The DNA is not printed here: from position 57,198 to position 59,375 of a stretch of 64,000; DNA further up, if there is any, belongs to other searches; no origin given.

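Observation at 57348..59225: Chain-length-determinant (PCP/Wzz) protein fused to a degenerate GGDEF domain, in a cluster with no tyrosine-kinase module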

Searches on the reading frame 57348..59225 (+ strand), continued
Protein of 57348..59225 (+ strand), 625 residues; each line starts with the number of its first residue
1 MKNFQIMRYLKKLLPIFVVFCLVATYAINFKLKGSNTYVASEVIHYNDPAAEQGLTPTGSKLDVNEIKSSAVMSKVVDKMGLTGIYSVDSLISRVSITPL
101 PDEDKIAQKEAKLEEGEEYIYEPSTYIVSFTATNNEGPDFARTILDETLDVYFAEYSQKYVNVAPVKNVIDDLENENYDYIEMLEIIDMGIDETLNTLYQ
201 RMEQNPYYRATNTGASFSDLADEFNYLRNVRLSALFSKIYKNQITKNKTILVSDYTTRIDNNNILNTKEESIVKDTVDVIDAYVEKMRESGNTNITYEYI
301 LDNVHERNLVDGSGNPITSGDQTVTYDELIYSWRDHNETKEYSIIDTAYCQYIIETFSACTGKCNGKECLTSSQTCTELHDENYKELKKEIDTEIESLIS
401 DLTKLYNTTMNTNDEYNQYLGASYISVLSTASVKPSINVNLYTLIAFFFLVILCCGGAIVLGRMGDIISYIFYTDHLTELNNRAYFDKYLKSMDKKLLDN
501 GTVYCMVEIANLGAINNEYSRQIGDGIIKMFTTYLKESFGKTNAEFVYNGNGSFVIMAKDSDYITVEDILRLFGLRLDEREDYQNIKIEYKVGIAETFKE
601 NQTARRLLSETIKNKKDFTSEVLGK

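Call 13: find_encoding_contigs(protein=P0005, flank=10000, max_places=3)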
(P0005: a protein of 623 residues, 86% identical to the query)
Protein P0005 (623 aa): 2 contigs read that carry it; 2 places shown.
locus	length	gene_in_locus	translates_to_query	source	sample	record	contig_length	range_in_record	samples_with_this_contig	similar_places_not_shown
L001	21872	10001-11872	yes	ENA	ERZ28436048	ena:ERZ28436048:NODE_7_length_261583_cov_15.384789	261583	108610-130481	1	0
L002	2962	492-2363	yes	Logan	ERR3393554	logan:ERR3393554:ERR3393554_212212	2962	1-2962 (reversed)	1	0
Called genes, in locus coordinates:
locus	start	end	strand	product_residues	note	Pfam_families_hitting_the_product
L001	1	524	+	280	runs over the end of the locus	PF00563:EAL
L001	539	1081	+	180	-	PF00132:Hexapep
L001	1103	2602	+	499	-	-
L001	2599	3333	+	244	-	PF05704:Caps_synth, PF12919:TcdA_TcdB (faint), PF04488:Gly_transf_sug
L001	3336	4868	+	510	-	PF14264:Glucos_trans_II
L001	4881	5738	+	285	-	PF04794:YdjC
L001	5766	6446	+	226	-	PF02397:Bac_transf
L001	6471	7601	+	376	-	PF20706:GT4-conflict (weak), PF13439:Glyco_transf_4, PF13579:Glyco_trans_4_4, PF09314:DUF1972, PF00534:Glycos_transf_1, PF13692:Glyco_trans_1_4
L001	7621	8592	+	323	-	PF00149:Metallophos, PF12850:Metallophos_2 (faint)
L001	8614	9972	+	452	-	-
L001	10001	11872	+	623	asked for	PF00990:GGDEF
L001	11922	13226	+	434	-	PF04932:Wzy_C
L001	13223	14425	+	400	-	PF13439:Glyco_transf_4, PF13579:Glyco_trans_4_4 (weak), PF00534:Glycos_transf_1, PF13692:Glyco_trans_1_4, PF13524:Glyco_trans_1_2 (faint)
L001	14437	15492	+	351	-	PF00535:Glycos_transf_2, PF10111:Glyco_tranf_2_2, PF13641:Glyco_tranf_2_3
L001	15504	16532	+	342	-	PF00535:Glycos_transf_2, PF10111:Glyco_tranf_2_2, PF13641:Glyco_tranf_2_3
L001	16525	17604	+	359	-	PF00535:Glycos_transf_2, PF10111:Glyco_tranf_2_2, PF13641:Glyco_tranf_2_3 (weak)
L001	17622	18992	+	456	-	PF00563:EAL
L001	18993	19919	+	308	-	PF00535:Glycos_transf_2, PF10111:Glyco_tranf_2_2 (weak), PF13641:Glyco_tranf_2_3 (weak)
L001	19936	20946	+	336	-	PF01757:Acyl_transf_3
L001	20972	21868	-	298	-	PF23023:Anti-Pycsar_Apyc1 (weak), PF00753:Lactamase_B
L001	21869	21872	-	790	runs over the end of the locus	PF13491:FtsK_4TM, PF17854:FtsK_alpha, PF01580:FtsK_SpoIIIE, PF09397:FtsK_gamma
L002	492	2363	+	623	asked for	PF00990:GGDEF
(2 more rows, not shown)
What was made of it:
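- Tried and rejected: I used the 86% relative P0005 to see beyond the window end (call 13).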

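Call 21: find_related_loci(query=window:57348-59225:+, collection=genome_contigs, flank=10000)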
Query window:57348-59225:+ (625 aa) in genome_contigs; peptide patterns used: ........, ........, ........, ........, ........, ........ (x = any residue, [..] = any of these).
111 stretches matched a pattern; 50 encode a relative of the query (tblastn E <= 1e-3); 50 distinct loci.
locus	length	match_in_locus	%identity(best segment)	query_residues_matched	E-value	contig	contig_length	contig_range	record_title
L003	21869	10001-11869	87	1-623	0e+0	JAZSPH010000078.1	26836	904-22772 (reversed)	MAG: Acutalibacteraceae bacterium isolate T1900044546_TS20190012.MAGScoT_cleanbin_000034 SGB_146_k141_328021, whole geno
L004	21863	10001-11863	85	1-621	0e+0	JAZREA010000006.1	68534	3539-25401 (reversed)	MAG: Clostridia bacterium isolate T1900045502_YK20190196.MAGScoT_cleanbin_000001 SGB_7508_k141_1232312, whole genome sho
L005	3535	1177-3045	85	1-623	0e+0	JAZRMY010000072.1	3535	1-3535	MAG: Acutalibacteraceae bacterium isolate T1900045417_YK20190107.MAGScoT_cleanbin_000007 SGB_7030_k141_1307743, whole ge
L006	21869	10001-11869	86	1-623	0e+0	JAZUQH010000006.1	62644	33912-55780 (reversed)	MAG: Acutalibacteraceae bacterium isolate T1900044860_TS20190326.MAGScoT_cleanbin_000003 SGB_3093_k141_372705, whole gen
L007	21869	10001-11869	85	1-623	0e+0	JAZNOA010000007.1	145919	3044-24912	MAG: Acutalibacteraceae bacterium isolate T1900044653_TS20190119.MAGScoT_cleanbin_000004 SGB_1452_k141_1607944, whole ge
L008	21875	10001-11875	83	1-625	0e+0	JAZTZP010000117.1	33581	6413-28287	MAG: Clostridia bacterium isolate T1900045324_YK20190013.MAGScoT_cleanbin_000001 SGB_6406_k141_146084, whole genome shot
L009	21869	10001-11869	84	1-623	0e+0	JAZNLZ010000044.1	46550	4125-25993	MAG: Acutalibacteraceae bacterium isolate T1900044665_TS20190131.MAGScoT_cleanbin_000019 SGB_1555_k141_2110543, whole ge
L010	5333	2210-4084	83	1-625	0e+0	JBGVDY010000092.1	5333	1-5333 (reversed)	MAG: Acutalibacteraceae bacterium isolate fecal_MAG_426 fecal_MAG_426_contig_0092, whole genome shotgun sequence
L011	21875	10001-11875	82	1-625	0e+0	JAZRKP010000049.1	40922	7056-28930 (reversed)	MAG: Clostridia bacterium isolate T1900045446_YK20190137.MAGScoT_cleanbin_000004 SGB_7157_k141_2382834, whole genome sho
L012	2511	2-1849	83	6-625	0e+0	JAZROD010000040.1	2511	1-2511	MAG: Clostridia bacterium isolate T1900045396_YK20190086.MAGScoT_cleanbin_000004 SGB_6961_k141_1280477, whole genome sho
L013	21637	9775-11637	81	1-625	0e+0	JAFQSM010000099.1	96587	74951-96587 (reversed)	MAG: Clostridia bacterium isolate RGIG2110 Goat_Colon-4__c671309, whole genome shotgun sequence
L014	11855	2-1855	81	4-625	0e+0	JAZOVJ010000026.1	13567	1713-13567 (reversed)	MAG: Clostridia bacterium isolate T1900045526_YK20190220.MAGScoT_cleanbin_000001 SGB_7694_k141_787267, whole genome shot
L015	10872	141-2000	81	1-625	0e+0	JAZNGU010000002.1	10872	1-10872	MAG: Acutalibacteraceae bacterium isolate T1900044699_TS20190165.MAGScoT_cleanbin_000007 SGB_1793_k141_333270, whole gen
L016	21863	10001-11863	80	1-625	0e+0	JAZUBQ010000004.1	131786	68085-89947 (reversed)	MAG: Clostridia bacterium isolate T1900045317_YK20190006.MAGScoT_cleanbin_000007 SGB_6310_k141_575791, whole genome shot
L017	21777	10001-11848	80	1-620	0e+0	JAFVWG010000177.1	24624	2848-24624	MAG: Oscillospiraceae bacterium isolate RGIG5452 Sheep_Colon-5__c467942, whole genome shotgun sequence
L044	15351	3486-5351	51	1-621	0e+0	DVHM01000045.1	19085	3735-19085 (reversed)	MAG TPA_asm: Candidatus Pullilachnospira gallistercoris isolate ChiSjej5B23-6657 ChiSjej5B23M5__C34513_L19085_SRR6323335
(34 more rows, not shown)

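Call 25: find_homologous_proteins(query=L044:3486-5360:+, max_evalue=0.001)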
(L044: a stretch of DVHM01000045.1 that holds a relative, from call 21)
Query L044:3486-5360:+ (625 aa): 1139 proteins with E <= 0.001 among 8000 candidates; the best 120 are listed.
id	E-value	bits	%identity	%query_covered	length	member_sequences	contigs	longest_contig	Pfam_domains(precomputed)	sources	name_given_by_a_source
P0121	0.0e+0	1369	100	100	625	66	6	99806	PF00990.27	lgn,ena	-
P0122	0.0e+0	1080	77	100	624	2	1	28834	PF00990.27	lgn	-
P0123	0.0e+0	1057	76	100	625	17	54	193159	PF00990.27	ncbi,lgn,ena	-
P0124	0.0e+0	1052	75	100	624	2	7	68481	PF00990.27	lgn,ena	-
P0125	0.0e+0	1048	75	100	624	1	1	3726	PF00990.27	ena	-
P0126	7.8e-298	1008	72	100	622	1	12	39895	PF00990.27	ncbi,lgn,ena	-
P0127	3.7e-293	992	72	100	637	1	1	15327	PF00990.27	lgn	-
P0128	3.9e-285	966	70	100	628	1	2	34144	PF00990.27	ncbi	-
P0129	2.7e-250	851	99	62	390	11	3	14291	PF00990.27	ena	-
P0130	6.6e-240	816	61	100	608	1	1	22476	PF00990.27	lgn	-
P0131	2.7e-239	814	61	100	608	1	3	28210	PF00990.27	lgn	-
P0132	3.9e-239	814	61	100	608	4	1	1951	PF00990.27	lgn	-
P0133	6.3e-239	813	60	100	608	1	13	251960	PF00990.27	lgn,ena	-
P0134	6.8e-239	813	60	100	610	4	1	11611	PF00990.27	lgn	-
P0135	4.4e-238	810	61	100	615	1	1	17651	PF00990.27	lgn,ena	-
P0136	4.7e-238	810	60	100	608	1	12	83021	PF00990.27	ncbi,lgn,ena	-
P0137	5.5e-238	810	60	100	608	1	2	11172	PF00990.27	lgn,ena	-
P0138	6.6e-238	810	60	100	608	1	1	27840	PF00990.27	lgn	-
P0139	9.0e-238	809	60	100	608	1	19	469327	PF00990.27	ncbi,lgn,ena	-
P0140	1.1e-237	809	60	100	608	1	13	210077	PF00990.27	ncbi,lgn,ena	-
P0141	1.2e-237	809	60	100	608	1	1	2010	PF00990.27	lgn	-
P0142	1.5e-237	808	60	100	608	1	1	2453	PF00990.27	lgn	-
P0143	2.1e-237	808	60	100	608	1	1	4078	PF00990.27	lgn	-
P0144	2.8e-237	808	60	100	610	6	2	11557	PF00990.27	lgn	-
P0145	3.4e-237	807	59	100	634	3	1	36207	PF00990.27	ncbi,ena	-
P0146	3.7e-237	807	60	100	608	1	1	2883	PF00990.27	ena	-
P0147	8.2e-237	806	58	100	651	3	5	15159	PF00990.27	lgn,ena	-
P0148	3.4e-236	804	60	100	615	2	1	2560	PF00990.27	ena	-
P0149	1.0e-235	802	60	100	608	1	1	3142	PF00990.27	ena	-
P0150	2.0e-235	801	59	100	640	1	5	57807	PF00990.27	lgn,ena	-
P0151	2.3e-235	801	59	100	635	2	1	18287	PF00990.27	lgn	-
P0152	3.3e-235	801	59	100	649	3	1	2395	PF00990.27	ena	-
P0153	5.0e-235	800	60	100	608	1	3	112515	PF00990.27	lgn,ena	-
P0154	1.9e-234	798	59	100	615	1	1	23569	PF00990.27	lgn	-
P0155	2.2e-234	798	59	100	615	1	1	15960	PF00990.27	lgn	-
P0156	2.5e-234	798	59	100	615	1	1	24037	PF00990.27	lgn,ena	-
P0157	2.6e-234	798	59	100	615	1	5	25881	PF00990.27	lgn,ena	-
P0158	2.8e-234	798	59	100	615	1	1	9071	PF00990.27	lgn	-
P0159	2.9e-234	798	59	100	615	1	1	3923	PF00990.27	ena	-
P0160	3.2e-234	797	59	100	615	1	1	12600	PF00990.27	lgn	-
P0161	3.6e-234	797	59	100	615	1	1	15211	PF00990.27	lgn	-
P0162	4.7e-234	797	59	100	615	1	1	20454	PF00990.27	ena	-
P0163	1.6e-233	795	56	99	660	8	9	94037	PF00990.27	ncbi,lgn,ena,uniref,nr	ncbi:GGDEF domain-containing protein [Lacrimispora sp. 210928-DFI.3.58]|uniref:GGDEF domain-containi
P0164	1.7e-233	795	59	100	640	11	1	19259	PF00990.27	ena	-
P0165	1.4e-232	792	57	100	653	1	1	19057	PF00990.27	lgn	-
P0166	1.4e-232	792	55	100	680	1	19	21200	PF00990.27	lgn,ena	-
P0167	9.8e-232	789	63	58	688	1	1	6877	PF00990.27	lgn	-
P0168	5.5e-231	787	57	100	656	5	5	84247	PF00990.27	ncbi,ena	-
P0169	8.0e-231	786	58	99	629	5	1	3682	PF00990.27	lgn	-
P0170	8.4e-231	786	57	100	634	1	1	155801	PF00990.27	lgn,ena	-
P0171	4.2e-230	784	57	100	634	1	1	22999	PF00990.27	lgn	-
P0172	5.3e-230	784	57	99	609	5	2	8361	PF00990.27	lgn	-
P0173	6.9e-230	783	57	100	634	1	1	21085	PF00990.27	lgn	-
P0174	1.2e-229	782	57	100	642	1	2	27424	PF00990.27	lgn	-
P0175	5.4e-229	780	59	100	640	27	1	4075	PF00990.27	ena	-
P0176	1.1e-228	779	56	100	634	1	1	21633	PF00990.27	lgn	-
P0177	1.8e-228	779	54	99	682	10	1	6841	PF00990.27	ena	-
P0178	3.3e-228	778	59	100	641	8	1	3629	PF00990.27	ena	-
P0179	6.0e-228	777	57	99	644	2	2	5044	PF00990.27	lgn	-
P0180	1.5e-225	769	57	100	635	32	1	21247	PF00990.27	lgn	-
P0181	4.0e-225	767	55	99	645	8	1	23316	PF00990.27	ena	-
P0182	1.7e-224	765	56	100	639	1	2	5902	PF00990.27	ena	-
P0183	3.0e-224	765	52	100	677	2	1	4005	PF00990.27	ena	-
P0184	4.8e-223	761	52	100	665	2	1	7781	PF00990.27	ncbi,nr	ncbi:MAG: GGDEF domain-containing protein [Clostridia bacterium]|nr:GGDEF domain-containing protein 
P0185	5.2e-223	760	51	100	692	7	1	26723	PF00990.27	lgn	-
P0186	2.6e-222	758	55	100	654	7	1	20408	PF00990.27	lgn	-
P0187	3.7e-222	758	55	100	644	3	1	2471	PF00990.27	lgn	-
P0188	1.2e-220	753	56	100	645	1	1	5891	PF00990.27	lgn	-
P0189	1.8e-220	752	56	99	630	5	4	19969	PF00990.27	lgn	-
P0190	4.0e-220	751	56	100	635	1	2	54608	PF00990.27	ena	-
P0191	3.0e-219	748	54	100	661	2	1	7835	PF00990.27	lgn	-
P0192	5.7e-218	744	53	100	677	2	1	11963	PF00990.27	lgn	-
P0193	1.4e-217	742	50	100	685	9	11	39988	PF00990.27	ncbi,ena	-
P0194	2.7e-217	742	52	100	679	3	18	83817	PF00990.27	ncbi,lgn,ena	-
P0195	3.9e-217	741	56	99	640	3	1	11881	PF00990.27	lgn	-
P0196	7.3e-214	730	53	100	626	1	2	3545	PF00990.27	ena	-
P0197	8.6e-214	730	53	100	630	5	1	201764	PF00990.27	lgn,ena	-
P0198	1.6e-213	729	55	98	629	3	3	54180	PF00990.27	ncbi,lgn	-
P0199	3.2e-213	728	55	100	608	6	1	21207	PF00990.27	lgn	-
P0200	1.2e-211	723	53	100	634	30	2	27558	PF00990.27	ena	-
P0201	1.8e-209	716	52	100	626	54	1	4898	PF00990.27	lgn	-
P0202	1.9e-209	716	50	100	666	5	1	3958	PF00990.27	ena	-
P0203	7.7e-209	714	53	100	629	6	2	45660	PF00990.27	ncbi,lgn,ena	-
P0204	1.1e-207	710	52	100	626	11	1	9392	PF00990.27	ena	-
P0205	3.7e-205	702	52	100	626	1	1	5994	PF00990.27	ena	-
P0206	2.4e-201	689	52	99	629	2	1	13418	PF00990.27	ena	-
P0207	4.5e-200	685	53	100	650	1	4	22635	PF00990.27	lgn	-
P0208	5.1e-200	685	52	100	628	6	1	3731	PF00990.27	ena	-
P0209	8.4e-200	684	52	100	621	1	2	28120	PF00990.27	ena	-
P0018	1.9e-199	683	52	100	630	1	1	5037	PF00990.27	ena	-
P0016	2.6e-199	682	52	100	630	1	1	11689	PF00990.27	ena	-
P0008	3.0e-199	682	52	100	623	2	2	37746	PF00990.27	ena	-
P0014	5.3e-199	681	52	100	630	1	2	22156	PF00990.27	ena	-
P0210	5.7e-199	681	53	100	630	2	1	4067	PF00990.27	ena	-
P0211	2.9e-198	679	51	100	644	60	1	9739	PF00990.27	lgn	-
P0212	3.3e-198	679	52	100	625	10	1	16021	PF00990.27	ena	-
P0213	3.7e-198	678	49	100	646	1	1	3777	PF00990.27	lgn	-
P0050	4.6e-198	678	51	100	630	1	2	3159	PF00990.27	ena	-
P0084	4.9e-198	678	51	100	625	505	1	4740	PF00990.27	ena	-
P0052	8.7e-198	677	52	100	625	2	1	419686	PF00990.27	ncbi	-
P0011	1.6e-197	676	52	100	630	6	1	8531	PF00990.27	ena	-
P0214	2.1e-197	676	51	100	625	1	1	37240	PF00990.27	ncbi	-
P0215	2.3e-197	676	51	100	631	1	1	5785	PF00990.27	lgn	-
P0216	3.0e-197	675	51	100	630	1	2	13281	PF00990.27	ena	-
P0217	3.8e-197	675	52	98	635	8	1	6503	PF00990.27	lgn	-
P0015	6.4e-197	674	52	100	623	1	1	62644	PF00990.27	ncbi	-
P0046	6.8e-197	674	52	100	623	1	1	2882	PF00990.27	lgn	-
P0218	7.1e-197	674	52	100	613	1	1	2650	PF00990.27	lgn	-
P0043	1.0e-196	674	52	100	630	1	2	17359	PF00990.27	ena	-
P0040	1.1e-196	673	53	96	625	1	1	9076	PF00990.27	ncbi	-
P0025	1.5e-196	673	52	100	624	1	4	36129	PF00990.27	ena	-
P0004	1.6e-196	673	51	100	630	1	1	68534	PF00990.27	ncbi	-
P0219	1.8e-196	673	51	100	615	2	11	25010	PF00990.27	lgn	-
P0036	1.8e-196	673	52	100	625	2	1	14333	PF00990.27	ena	-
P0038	1.8e-196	673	52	100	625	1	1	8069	PF00990.27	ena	-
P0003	2.0e-196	673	52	100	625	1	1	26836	PF00990.27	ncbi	-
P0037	2.6e-196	672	52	100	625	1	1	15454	PF00990.27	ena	-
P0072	3.5e-196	672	51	100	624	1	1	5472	PF00990.27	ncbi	-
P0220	3.7e-196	672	51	100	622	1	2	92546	PF00990.27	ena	-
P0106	6.5e-196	671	51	100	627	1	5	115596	PF00990.27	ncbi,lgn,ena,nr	ncbi:MAG: diguanylate cyclase [Clostridia bacterium]|nr:diguanylate cyclase [Clostridia bacterium]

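Call 39: predict_structure(alignment_id=A1)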
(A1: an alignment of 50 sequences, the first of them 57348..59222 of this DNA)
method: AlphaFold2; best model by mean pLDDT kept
length: 625 residues; sequences in the alignment: 50
mean_pLDDT: 78.5   pTM: 0.49
mean pLDDT of the five models: 78.5, 78.0, 75.6, 75.6, 74.4
residues with pLDDT >= 90: 93; 70-90: 409; 50-70: 69; < 50: 54
segments of 3 or more residues with pLDDT < 50: 1-5, 291-338
pLDDT, mean of each block of 10 residues (from residue 1): 51 77 84 83 89 86 90 89 86 91 85 81 90 88 91 84 65 73 84 85 84 89 84 81 86 86 76 73 61 40 36 41 34 44 75 83 68 83 88 90 90 83 79 76 83 74 61 76 82 75 89 89 89 87 83 88 88 88 87 81 81 90 69
secondary structure, 60 per line:
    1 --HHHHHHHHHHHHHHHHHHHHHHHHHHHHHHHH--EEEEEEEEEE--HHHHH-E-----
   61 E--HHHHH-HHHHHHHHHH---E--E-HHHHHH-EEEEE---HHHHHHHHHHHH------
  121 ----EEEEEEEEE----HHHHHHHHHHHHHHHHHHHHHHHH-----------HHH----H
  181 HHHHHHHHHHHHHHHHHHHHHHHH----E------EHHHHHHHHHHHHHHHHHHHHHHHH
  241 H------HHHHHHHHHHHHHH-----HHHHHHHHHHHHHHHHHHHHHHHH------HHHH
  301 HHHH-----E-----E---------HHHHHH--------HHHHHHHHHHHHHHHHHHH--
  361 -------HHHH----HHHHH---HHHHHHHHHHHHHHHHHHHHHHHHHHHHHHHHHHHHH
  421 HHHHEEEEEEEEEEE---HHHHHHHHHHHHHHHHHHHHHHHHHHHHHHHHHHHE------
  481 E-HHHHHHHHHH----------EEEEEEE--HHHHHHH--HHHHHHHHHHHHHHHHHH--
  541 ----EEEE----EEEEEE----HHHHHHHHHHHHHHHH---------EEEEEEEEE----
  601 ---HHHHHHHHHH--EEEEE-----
elements in order: H3-34 E37-46 H49-53 H64-68 H70-79 H88-93 E95-99 H103-114 E125-133 H138-161 H180-204 H217-241 H248-261 H267-290 H297-304 H326-331 H340-358 H368-371 H376-380 H384-424 E425-435 H439-473 H483-492 E503-509 H512-518 H521-538 E545-548 E553-558 H563-578 E588-596 H604-613 E616-620
